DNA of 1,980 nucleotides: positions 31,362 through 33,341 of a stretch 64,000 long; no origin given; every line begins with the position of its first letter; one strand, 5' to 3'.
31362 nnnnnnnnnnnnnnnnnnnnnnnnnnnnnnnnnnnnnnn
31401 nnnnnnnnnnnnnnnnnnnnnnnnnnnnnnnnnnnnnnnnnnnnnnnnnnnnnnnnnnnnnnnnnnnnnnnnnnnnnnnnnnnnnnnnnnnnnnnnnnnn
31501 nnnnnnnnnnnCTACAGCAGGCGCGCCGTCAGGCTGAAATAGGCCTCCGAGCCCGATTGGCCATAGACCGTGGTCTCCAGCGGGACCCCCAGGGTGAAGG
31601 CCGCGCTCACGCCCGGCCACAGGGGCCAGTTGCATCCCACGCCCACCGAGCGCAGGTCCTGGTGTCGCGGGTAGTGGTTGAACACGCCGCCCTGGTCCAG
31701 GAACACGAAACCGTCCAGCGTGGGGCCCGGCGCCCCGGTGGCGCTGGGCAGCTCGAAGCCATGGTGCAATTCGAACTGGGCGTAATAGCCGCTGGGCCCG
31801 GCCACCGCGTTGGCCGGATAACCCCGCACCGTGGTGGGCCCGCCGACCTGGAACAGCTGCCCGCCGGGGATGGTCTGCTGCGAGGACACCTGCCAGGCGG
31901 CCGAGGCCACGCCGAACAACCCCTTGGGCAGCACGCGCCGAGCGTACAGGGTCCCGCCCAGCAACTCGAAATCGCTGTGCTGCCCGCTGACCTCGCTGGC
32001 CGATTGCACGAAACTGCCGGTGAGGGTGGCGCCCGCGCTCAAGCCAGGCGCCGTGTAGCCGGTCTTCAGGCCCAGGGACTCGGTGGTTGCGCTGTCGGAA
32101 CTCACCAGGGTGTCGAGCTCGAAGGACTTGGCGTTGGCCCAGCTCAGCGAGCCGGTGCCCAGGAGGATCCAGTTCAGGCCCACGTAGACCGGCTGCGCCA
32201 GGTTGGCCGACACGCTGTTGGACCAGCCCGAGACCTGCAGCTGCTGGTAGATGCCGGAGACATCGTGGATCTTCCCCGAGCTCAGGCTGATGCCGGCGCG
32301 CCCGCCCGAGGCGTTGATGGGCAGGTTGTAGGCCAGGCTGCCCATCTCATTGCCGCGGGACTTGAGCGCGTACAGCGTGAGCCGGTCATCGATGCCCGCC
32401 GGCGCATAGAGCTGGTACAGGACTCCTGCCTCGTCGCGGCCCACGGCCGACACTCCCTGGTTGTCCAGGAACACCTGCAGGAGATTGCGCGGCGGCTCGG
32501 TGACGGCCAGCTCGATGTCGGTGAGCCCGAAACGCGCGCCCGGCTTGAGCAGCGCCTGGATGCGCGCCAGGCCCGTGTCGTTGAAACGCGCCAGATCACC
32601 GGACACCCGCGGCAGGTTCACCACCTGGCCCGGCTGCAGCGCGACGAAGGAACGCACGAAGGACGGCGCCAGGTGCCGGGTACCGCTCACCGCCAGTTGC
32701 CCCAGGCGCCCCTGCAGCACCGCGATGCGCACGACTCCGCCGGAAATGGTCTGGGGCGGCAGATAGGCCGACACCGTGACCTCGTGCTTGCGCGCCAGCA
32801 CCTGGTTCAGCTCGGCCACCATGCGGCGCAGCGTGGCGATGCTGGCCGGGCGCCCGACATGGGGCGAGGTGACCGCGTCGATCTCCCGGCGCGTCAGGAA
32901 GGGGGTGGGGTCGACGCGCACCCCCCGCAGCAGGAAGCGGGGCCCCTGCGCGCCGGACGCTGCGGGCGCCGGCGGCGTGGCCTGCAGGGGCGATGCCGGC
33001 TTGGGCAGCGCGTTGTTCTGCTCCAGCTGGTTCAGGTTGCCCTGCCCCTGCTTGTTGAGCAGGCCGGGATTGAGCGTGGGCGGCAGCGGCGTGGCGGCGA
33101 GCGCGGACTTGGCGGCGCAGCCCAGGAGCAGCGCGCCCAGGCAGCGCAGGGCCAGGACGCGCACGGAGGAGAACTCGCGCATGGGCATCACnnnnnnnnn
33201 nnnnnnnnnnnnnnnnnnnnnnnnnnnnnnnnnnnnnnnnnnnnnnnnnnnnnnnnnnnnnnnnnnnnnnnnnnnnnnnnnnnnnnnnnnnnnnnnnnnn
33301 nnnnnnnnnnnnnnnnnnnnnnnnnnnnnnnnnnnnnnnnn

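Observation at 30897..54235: SapC - giant LktA-like TpsA - TpsB - lipid hydroxylase: candidate undescribed two-partner secretion system with accessory proteins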

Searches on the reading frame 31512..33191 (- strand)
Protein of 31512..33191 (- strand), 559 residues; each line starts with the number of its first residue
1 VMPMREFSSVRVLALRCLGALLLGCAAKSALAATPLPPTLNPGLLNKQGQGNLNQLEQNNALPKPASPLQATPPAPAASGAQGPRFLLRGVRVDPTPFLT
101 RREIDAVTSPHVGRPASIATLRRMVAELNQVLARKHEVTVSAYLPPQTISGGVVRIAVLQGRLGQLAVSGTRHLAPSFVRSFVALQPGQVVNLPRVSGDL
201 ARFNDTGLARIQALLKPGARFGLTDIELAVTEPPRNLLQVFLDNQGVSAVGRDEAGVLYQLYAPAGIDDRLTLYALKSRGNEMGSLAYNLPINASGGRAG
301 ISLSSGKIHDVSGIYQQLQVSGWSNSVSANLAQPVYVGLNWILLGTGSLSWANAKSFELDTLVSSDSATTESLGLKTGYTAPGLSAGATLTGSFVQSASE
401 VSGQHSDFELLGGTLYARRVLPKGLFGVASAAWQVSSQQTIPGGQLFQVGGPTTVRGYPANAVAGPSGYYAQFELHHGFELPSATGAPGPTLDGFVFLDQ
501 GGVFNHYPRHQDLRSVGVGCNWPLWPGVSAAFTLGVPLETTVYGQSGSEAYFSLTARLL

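Call 7: search_protein_families(library=pfam, proteins=[window:31512-33191:-], max_evalue=0.01)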
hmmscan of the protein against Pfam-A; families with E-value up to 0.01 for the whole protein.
window:31512-33191:- (559 aa): 3 families
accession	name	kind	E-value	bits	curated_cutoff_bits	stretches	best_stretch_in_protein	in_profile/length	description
PF03865.19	ShlB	-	7.5e-18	65.5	22.7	1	222-519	1-308/311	Haemolysin secretion/activation protein ShlB/FhaC/HecB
PF08479.16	POTRA_2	-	2.7e-11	43.6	24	1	86-161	1-76/76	POTRA domain, ShlB-type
PF01103.29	Omp85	-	0.0016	18.5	24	1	438-520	190-289/325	Omp85 superfamily domain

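Call 8: search_protein_families(library=ncbifam, proteins=[window:31512-33191:-], max_evalue=0.01)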
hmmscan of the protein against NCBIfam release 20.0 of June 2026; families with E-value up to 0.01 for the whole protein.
window:31512-33191:- (559 aa): 1 family
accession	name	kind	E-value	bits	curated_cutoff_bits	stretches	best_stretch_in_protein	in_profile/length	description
NF058613.1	OMPAssmBamADein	equivalog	0.00089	17.3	1050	0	429-521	726-821/857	outer membrane protein assembly factor BamA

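Call 32: find_homologous_proteins(query=window:31512-33191:-, max_evalue=1e-30)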
Query window:31512-33191:- (559 aa): 173 proteins with E <= 1e-30 among 8000 candidates; the best 120 are listed.
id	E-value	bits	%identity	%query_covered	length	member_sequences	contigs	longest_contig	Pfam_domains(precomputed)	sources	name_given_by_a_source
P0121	0.0e+0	1173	96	100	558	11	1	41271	PF08479.17,PF03865.20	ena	-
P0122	0.0e+0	1011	86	92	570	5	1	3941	PF08479.17,PF03865.20,PF01103.30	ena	-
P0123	8.1e-234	795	68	94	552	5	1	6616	PF08479.17,PF03865.20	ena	-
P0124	3.6e-232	790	67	95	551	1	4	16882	PF08479.17,PF03865.20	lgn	-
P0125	5.5e-214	730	61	98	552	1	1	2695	PF08479.17,PF03865.20,PF01103.30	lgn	-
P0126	3.9e-202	691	61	93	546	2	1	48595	PF08479.17,PF03865.20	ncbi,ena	-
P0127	4.0e-180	618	53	89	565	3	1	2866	PF08479.17,PF03865.20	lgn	-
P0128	8.4e-176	604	53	97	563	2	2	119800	PF08479.17,PF03865.20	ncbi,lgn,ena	-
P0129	1.0e-174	600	53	93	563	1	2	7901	PF08479.17,PF03865.20,PF01103.30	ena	-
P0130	1.6e-171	590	52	93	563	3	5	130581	PF08479.17,PF03865.20,PF01103.30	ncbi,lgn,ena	-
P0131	4.2e-147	509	46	97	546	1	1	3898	PF08479.17,PF03865.20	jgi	jgi:hemolysin activation/secretion protein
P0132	6.0e-145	502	47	96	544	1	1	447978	PF08479.17,PF03865.20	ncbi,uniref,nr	ncbi:ShlB/FhaC/HecB family hemolysin secretion/activation protein [Methylocapsa sp. S129]|uniref:Shl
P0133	2.1e-144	500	47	96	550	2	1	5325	PF08479.17,PF03865.20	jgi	jgi:hemolysin activation/secretion protein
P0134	7.6e-144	498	48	95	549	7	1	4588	PF08479.17,PF03865.20,PF01103.30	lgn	-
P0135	4.8e-143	496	47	98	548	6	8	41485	PF08479.17,PF03865.20,PF01103.30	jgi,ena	jgi:hemolysin activation/secretion protein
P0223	1.0e-93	333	35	97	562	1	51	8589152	PF08479.17,PF03865.20,PF01103.30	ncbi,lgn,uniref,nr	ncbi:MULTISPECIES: ShlB/FhaC/HecB family hemolysin secretion/activation protein [Bradyrhizobium]|uni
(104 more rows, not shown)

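Call 33: find_encoding_contigs(protein=P0121, flank=10000, max_places=1)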
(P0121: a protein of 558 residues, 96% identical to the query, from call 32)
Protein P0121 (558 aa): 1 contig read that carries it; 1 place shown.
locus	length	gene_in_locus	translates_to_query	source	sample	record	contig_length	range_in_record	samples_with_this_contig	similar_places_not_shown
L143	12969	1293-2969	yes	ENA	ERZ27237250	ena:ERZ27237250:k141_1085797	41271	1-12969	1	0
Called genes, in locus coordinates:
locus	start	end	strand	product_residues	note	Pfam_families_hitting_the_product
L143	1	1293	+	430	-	?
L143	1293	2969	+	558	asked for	PF08479:POTRA_2, PF03865:ShlB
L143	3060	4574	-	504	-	PF02550:AcetylCoA_hydro, PF13336:AcetylCoA_hyd_C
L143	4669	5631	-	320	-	PF00291:PALP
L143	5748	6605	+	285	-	PF00034:Cytochrom_C (faint), PF21342:SoxA-TsdA_cyt-c, PF13442:Cytochrome_CBB3 (weak)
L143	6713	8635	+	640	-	PF05977:MFS_3 (weak), PF07690:MFS_1, PF01553:Acyltransferase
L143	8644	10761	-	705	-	PF02378:PTS_EIIC, PF00563:EAL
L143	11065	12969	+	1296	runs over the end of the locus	PF01590:GAF, PF13185:GAF_2 (weak), PF13188:PAS_8 (weak), PF13426:PAS_9 (weak), PF00990:GGDEF, PF11563:Protoglobin (weak), PF00563:EAL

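Call 34: find_encoding_contigs(protein=P0126, flank=10000, max_places=1)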
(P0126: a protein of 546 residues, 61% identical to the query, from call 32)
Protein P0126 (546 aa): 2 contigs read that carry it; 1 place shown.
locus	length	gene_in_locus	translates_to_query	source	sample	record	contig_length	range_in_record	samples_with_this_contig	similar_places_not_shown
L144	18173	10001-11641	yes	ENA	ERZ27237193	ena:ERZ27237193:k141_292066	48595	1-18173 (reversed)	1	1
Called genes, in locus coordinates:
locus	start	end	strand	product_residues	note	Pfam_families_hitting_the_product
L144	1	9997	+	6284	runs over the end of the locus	-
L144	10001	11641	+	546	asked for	PF08479:POTRA_2, PF03865:ShlB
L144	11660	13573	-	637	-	PF26965:MimR_N (weak), PF08448:PAS_4 (faint), PF00158:Sigma54_activat, PF14532:Sigma54_activ_2, PF07724:AAA_2 (weak), PF07728:AAA_5 (weak), PF25601:AAA_lid_14, PF02954:HTH_8, +1 more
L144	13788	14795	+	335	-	PF00781:DAGK_cat (faint), PF01513:NAD_kinase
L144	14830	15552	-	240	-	PF21948:LplA-B_cat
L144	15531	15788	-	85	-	PF00364:Biotin_lipoyl (weak)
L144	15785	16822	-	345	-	PF02779:Transket_pyr, PF02780:Transketolase_C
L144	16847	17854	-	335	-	PF00676:E1_dh, PF02775:TPP_enzyme_C (weak), PF13292:DXP_synthase_N (weak)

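Call 35: find_encoding_contigs(protein=P0128, flank=10000, max_places=1)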
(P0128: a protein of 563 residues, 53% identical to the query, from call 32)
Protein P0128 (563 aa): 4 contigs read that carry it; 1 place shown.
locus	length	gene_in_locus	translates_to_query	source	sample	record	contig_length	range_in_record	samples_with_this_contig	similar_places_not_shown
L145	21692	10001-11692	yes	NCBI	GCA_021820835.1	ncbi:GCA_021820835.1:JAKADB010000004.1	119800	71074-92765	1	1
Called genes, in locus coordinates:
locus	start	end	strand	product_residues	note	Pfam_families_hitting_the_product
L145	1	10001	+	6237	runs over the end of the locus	-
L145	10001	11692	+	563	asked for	PF08479:POTRA_2, PF03865:ShlB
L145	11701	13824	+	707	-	PF22494:choice_anch_I (faint), PF10282:Lactonase, PF08450:SGL (faint), PF10282:Lactonase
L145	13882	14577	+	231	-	PF04337:DUF480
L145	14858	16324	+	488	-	PF02321:OEP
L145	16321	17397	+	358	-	PF25876:HH_MFP_RND (faint), PF25917:BSH_RND (weak)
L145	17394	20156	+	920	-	PF00005:ABC_tran, PF13304:AAA_21 (faint), PF00005:ABC_tran, PF12698:ABC2_membrane_3, PF12679:ABC2_membrane_2, PF01061:ABC2_membrane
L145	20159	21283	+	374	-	PF12679:ABC2_membrane_2, PF12698:ABC2_membrane_3, PF01061:ABC2_membrane, PF12730:ABC2_membrane_4 (weak)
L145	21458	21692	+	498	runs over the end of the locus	PF08447:PAS_3 (weak), PF00672:HAMP (weak), PF00015:MCPsignal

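Call 36: find_encoding_contigs(protein=P0130, flank=10000, max_places=1)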
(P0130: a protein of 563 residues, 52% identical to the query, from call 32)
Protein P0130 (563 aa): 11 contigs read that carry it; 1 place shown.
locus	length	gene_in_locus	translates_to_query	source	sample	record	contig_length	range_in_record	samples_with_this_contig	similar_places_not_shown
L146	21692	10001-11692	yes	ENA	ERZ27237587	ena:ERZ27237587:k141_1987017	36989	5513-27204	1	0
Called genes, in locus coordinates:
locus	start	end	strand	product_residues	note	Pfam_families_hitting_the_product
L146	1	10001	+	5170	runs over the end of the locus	?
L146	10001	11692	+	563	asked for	PF08479:POTRA_2, PF03865:ShlB, PF01103:Omp85 (weak)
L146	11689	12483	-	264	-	PF13489:Methyltransf_23 (weak), PF13847:Methyltransf_31 (weak), PF08241:Methyltransf_11, PF08242:Methyltransf_12, PF13649:Methyltransf_25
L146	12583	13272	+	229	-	PF04337:DUF480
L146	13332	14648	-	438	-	PF12867:DinB_2, PF03781:FGE-sulfatase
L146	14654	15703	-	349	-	PF10017:Methyltransf_33, PF13649:Methyltransf_25 (faint)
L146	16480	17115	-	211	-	PF07589:PEP_exosort_dom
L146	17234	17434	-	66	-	-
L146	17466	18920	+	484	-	PF02321:OEP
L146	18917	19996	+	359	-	PF25917:BSH_RND (weak), PF25876:HH_MFP_RND (faint)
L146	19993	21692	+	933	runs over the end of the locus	PF00005:ABC_tran, PF13304:AAA_21 (weak), PF00005:ABC_tran, PF12698:ABC2_membrane_3, PF12679:ABC2_membrane_2, PF01061:ABC2_membrane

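Call 77: find_encoding_contigs(protein=P0223, flank=10000, max_places=1)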
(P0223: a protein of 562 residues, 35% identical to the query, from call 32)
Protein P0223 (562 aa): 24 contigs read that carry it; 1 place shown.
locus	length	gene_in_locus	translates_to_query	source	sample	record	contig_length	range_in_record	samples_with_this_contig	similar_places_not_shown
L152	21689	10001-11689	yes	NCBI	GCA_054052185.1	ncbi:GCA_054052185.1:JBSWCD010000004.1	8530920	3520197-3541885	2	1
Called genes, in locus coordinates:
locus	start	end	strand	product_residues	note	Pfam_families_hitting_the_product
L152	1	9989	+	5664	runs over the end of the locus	-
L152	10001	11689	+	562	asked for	PF08479:POTRA_2, PF03865:ShlB, PF01103:Omp85 (weak)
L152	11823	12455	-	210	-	PF00881:Nitroreductase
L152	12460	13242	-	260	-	PF02654:CobS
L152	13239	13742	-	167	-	PF02283:CobU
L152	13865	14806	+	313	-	PF03186:CobD_Cbib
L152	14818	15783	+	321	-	PF00155:Aminotran_1_2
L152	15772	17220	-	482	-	PF01656:CbiA, PF13500:AAA_26, PF07685:GATase_3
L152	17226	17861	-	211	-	PF02572:CobA_CobO_BtuR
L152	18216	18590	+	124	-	PF07845:DUF1636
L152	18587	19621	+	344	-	PF02492:cobW, PF07683:CobW_C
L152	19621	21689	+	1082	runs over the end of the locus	PF02514:CobN-Mg_chel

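Call 78: find_encoding_contigs(protein=P0132, flank=10000, max_places=1)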
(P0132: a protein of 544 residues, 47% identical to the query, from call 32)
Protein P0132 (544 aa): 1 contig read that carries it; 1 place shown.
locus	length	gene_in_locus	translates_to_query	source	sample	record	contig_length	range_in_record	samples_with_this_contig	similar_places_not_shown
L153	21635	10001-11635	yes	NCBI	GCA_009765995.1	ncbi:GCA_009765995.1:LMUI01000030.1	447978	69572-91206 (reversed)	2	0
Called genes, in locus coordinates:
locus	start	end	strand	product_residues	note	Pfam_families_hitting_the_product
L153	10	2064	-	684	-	-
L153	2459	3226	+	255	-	PF00483:NTP_transferase, PF12804:NTP_transf_3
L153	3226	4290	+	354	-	PF01370:Epimerase, PF02719:Polysacc_synt_2, PF04321:RmlD_sub_bind (weak), PF16363:GDP_Man_Dehyd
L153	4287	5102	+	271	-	PF00456:Transketolase_N, PF00676:E1_dh (weak)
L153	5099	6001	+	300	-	PF02779:Transket_pyr, PF02780:Transketolase_C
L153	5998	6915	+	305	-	PF01370:Epimerase, PF04321:RmlD_sub_bind, PF13460:NAD_binding_10, PF16363:GDP_Man_Dehyd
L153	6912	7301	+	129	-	PF04138:GtrA_DPMS_TM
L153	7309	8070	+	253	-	PF13489:Methyltransf_23, PF08241:Methyltransf_11, PF08242:Methyltransf_12 (weak), PF13649:Methyltransf_25, PF13847:Methyltransf_31 (faint)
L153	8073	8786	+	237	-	PF08003:Methyltransf_9 (weak), PF13489:Methyltransf_23, PF13649:Methyltransf_25, PF13847:Methyltransf_31, PF08241:Methyltransf_11, PF08242:Methyltransf_12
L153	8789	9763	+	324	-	PF00535:Glycos_transf_2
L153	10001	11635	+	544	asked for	PF08479:POTRA_2, PF03865:ShlB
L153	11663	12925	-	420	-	PF07690:MFS_1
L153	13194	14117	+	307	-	PF00126:HTH_1, PF03466:LysR_substrate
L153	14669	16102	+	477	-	PF25917:BSH_RND, PF25973:BSH_CzcB (weak), PF25876:HH_MFP_RND, PF25944:Beta-barrel_RND, PF25967:RND-MFP_C, PF25989:YknX_C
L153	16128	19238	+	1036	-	PF00873:ACR_tran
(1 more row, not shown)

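Call 82: search_solved_structures(query=A4, max_evalue=0.001)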
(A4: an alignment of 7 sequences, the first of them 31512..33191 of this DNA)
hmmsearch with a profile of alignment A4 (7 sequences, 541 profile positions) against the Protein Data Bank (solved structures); distinct sequences matched with E-value up to 0.001: 14.
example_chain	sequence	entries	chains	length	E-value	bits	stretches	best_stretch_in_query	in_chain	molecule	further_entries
6wim_A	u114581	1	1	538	2e-40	142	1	29-520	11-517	Outer membrane transporter CdiB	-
4qky_A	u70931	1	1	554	1.6e-30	109.3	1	34-521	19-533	Filamentous hemagglutinin transporter protein FhaC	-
3njt_A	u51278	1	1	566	1.9e-29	105.7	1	34-521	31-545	Filamentous hemagglutinin transporter protein fhaC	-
4ql0_A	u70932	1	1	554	8e-29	103.7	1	34-521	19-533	Filamentous hemagglutinin transporter protein FhaC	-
6wil_A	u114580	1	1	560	3.3e-22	81.8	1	99-362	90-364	Hemolysin activator protein CdiB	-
2mhj_A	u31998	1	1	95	1.5e-12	50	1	67-149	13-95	TpsB4 protein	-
2x8x_X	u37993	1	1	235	1.8e-10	43.1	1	75-221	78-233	TLR1789 PROTEIN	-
3mc8_A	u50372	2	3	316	2.6e-06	29.4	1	85-222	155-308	Alr2269 protein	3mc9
4n74_A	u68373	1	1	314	2.8e-05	26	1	387-522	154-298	Predicted outer membrane protein and surface antigen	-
4k3b_A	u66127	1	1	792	5.1e-05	25.1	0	380-451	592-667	Outer membrane protein assembly factor BamA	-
9cmw_A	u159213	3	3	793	5.1e-05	25.1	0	380-451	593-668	Outer membrane protein assembly factor BamA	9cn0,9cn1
9xdc_A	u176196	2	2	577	5.7e-05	25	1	387-522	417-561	Translocation and assembly module subunit TamA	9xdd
4c00_A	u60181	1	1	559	5.8e-05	24.9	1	387-522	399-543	TRANSLOCATION AND ASSEMBLY MODULE TAMA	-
23sp_A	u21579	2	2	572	5.9e-05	24.9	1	387-522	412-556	Translocation and assembly module subunit TamA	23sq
